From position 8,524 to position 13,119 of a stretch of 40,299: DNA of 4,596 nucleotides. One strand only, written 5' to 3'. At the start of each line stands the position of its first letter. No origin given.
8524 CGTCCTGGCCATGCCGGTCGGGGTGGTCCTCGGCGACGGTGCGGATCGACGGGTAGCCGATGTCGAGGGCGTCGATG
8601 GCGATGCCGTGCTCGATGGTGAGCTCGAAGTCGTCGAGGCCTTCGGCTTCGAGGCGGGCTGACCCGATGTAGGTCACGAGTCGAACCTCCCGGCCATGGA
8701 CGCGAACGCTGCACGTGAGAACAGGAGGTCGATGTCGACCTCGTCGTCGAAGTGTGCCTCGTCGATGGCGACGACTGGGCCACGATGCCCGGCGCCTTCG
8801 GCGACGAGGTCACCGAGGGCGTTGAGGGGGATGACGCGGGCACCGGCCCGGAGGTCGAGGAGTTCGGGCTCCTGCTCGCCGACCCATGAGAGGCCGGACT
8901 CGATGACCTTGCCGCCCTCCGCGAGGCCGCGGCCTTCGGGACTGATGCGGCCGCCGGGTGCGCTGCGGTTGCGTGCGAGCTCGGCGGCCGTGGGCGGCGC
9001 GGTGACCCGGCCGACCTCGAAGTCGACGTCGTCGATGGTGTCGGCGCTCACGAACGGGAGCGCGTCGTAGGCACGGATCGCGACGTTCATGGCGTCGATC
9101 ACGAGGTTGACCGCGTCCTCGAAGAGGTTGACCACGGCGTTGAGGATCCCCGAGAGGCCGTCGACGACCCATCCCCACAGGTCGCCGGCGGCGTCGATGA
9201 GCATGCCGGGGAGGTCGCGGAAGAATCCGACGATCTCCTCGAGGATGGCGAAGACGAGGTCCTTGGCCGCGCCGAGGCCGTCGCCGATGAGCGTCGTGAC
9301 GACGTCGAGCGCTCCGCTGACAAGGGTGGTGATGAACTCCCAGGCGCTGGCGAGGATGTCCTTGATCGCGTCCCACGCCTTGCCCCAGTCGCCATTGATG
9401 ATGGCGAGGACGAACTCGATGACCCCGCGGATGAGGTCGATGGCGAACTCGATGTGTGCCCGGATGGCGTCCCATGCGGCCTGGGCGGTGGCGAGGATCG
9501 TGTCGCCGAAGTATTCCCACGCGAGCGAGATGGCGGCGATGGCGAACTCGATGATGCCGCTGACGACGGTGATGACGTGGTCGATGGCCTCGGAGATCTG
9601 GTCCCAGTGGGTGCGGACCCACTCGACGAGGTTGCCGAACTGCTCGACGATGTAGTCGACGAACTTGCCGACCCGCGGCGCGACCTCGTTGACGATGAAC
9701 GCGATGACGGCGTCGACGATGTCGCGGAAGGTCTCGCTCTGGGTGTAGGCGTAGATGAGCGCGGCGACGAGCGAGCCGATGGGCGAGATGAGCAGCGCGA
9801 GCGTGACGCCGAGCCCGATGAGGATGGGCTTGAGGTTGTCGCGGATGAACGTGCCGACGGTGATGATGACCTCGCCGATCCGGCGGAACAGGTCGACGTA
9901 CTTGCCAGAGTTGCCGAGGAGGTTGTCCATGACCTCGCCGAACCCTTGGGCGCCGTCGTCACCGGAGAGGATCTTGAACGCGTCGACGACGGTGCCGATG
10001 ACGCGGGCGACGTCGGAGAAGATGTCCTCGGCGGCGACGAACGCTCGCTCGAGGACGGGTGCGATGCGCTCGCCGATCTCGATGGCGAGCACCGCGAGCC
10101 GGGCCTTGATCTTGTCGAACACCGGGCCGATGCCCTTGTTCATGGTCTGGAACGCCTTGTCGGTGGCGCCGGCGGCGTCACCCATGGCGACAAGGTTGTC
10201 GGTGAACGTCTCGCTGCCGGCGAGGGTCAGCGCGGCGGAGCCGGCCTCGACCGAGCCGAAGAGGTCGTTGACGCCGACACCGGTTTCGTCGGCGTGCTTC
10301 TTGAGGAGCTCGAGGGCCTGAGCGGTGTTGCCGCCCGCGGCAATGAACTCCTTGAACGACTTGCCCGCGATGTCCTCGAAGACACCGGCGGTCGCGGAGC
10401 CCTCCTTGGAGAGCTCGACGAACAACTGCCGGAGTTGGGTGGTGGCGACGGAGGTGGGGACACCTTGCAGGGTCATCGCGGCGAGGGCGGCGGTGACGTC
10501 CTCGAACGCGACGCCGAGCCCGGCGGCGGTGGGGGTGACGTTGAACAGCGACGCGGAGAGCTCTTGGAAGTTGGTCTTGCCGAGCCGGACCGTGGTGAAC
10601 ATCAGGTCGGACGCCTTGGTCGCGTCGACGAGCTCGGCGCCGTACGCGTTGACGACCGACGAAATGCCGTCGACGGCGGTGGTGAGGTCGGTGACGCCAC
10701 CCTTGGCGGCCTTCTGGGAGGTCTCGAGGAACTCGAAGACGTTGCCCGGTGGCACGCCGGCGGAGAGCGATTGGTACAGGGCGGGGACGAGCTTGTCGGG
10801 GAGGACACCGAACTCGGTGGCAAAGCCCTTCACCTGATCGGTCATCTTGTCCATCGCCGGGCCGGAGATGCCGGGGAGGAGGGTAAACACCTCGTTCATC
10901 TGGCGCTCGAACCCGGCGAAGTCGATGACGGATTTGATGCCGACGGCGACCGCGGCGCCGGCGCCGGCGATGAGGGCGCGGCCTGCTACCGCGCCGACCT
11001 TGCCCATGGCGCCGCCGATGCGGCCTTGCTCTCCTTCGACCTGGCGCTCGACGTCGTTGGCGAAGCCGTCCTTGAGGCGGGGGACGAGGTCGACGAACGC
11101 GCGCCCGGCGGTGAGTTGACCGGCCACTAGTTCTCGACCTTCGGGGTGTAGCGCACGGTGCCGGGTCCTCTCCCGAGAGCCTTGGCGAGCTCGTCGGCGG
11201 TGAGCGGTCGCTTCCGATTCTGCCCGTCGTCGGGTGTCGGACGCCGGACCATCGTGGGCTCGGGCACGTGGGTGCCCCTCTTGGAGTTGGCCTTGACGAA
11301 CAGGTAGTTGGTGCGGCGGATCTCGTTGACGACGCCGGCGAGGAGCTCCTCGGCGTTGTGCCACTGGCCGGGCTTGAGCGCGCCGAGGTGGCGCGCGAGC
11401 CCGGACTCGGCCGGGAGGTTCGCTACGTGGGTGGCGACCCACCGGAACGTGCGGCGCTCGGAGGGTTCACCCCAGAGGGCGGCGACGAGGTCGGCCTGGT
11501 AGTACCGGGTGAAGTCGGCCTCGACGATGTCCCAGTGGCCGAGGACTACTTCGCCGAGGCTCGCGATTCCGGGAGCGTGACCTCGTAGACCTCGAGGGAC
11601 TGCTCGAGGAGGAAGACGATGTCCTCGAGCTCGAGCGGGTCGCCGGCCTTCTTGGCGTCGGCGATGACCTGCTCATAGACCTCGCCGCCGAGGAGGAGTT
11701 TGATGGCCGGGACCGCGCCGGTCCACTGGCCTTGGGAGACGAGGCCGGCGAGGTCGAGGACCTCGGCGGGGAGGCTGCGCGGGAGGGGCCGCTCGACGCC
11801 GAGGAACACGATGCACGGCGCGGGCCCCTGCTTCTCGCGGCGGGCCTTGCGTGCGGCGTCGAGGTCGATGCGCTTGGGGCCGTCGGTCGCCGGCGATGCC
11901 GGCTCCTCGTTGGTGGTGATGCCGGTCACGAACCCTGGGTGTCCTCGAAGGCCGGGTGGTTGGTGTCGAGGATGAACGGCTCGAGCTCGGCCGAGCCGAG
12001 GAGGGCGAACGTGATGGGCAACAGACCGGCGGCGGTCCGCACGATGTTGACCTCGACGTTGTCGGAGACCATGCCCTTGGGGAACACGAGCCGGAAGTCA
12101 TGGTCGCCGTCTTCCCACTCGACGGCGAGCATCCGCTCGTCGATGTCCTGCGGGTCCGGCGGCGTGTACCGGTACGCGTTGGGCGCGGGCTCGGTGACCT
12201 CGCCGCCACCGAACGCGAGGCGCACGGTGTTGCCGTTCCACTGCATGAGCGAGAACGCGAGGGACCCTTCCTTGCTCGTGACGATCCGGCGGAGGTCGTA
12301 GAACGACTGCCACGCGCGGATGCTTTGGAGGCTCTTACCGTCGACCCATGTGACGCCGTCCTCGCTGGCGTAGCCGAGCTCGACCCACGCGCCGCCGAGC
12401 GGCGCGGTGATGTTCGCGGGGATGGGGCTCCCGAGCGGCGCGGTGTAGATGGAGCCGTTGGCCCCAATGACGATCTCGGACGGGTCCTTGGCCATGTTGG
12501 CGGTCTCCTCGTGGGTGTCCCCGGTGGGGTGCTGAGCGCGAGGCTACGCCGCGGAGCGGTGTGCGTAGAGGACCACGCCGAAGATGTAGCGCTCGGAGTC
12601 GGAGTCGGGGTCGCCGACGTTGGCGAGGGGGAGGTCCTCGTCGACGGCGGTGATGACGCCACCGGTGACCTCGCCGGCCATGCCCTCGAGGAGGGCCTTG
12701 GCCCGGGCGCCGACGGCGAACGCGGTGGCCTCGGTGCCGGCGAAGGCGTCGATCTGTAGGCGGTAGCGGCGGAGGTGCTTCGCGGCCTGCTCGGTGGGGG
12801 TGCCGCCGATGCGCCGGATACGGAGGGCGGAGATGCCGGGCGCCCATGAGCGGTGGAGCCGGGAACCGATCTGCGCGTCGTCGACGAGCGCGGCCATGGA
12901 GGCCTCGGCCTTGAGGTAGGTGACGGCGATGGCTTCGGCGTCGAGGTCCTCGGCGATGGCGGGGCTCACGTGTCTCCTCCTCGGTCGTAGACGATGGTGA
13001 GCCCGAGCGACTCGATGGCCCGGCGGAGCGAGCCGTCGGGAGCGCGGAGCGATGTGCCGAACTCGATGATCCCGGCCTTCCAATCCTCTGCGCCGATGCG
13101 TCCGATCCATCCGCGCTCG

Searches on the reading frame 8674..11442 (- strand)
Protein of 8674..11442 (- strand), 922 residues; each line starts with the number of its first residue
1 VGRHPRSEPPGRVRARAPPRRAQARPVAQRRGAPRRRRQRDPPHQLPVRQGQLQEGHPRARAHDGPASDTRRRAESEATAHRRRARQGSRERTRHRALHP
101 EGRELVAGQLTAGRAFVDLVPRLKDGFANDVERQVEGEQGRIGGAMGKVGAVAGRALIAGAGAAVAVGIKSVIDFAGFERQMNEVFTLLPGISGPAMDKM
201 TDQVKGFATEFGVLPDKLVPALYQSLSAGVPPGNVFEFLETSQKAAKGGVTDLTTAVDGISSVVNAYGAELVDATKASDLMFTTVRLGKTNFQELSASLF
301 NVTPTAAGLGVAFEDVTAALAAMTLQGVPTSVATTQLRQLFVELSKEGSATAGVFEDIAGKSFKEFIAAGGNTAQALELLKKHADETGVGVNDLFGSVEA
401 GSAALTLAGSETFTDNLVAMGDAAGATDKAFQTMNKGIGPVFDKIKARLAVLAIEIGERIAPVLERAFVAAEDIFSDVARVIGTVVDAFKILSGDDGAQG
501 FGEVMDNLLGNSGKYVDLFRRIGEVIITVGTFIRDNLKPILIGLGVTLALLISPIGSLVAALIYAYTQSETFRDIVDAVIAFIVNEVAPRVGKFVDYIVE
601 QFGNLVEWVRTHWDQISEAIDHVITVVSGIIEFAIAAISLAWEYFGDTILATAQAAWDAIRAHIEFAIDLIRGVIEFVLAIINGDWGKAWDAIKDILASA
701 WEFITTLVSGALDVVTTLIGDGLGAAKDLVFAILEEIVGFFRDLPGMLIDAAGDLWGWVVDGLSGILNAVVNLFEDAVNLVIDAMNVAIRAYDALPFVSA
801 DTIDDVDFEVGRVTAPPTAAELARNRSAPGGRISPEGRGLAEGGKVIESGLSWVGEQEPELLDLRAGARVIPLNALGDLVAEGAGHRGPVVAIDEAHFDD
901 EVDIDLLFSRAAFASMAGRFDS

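Call 8: search_protein_families(library=pfam, proteins=[window:8674-11442:-], max_evalue=0.01)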
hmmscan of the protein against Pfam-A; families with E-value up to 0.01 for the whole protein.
window:8674-11442:- (922 aa): 1 family
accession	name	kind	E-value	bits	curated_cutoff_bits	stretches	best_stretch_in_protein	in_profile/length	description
PF10145.14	PhageMin_Tail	-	4.1e-25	89.3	33.2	1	202-387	2-187/201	Phage-related minor tail protein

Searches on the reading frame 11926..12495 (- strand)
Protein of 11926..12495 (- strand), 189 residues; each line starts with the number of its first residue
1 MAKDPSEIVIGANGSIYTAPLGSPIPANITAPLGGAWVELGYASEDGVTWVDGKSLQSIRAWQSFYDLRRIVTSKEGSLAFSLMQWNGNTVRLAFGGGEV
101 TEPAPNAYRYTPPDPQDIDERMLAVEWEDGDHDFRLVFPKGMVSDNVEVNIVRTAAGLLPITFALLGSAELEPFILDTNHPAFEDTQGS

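Call 8: search_protein_families(library=pfam, proteins=[window:11926-12495:-], max_evalue=0.01)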
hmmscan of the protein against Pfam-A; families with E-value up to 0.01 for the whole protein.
window:11926-12495:- (189 aa): 1 family
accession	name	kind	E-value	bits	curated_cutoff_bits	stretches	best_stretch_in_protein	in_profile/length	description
PF25681.1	Phage_TTP_17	-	9.2e-37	127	27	1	1-173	1-174/190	Phage tail tube protein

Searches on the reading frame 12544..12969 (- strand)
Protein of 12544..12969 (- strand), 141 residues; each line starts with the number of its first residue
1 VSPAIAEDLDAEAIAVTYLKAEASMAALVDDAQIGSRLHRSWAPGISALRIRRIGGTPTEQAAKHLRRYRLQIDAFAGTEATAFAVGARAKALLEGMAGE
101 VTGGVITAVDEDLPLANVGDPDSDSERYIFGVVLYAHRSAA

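Call 9: search_protein_families(library=pfam, proteins=[window:12544-12969:-], max_evalue=0.01)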
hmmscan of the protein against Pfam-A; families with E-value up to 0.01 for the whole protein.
window:12544-12969:- (141 aa): 1 family
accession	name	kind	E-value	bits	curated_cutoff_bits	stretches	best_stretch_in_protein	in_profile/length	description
PF11367.14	Tail_completion_gp17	-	7.4e-05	23.3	24.5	1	18-106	6-94/124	Tail completion protein gp17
